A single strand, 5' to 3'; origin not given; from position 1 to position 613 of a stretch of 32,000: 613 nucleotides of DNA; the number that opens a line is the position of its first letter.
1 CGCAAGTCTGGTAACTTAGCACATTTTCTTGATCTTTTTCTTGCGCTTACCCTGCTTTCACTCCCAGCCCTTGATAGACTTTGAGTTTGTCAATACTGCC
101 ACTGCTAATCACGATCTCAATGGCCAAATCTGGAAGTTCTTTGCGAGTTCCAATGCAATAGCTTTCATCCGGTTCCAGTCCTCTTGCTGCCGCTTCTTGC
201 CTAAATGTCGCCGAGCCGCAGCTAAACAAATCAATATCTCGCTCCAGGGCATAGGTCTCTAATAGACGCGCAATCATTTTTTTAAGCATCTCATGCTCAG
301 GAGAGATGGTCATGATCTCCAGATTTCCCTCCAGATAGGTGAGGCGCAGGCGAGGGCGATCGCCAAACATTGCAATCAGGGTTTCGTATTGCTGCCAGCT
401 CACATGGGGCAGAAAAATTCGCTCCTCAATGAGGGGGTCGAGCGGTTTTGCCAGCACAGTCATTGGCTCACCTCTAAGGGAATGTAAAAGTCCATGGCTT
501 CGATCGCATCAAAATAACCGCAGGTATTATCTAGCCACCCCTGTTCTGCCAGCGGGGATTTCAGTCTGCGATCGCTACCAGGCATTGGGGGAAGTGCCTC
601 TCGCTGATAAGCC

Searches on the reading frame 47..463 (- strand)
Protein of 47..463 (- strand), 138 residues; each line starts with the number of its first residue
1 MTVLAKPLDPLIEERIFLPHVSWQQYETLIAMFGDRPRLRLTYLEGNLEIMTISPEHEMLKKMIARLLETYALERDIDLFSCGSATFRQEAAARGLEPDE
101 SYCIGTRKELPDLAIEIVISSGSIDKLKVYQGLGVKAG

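Call 3: search_protein_families(library=pfam, proteins=[window:47-463:-], max_evalue=0.1)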
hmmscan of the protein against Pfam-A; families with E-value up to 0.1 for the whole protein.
window:47-463:- (138 aa): 1 family
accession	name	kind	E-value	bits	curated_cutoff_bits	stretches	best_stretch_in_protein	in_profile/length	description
PF05685.18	Uma2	-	3.3e-13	49.9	27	1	23-137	1-125/172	Putative restriction endonuclease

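Call 4: search_protein_families(library=padloc, proteins=[window:47-463:-], max_evalue=0.1)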
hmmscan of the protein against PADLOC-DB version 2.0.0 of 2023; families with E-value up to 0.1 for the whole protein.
window:47-463:- (138 aa): 1 family
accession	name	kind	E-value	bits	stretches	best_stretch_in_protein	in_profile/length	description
PDLC04943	PDC-S17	-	1e-53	179.7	1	10-136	12-138/199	-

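Call 5: search_protein_families(library=ncbifam, proteins=[window:47-463:-], max_evalue=0.1)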
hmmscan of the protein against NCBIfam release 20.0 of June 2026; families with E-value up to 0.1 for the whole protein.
window:47-463:- (138 aa): 0 families
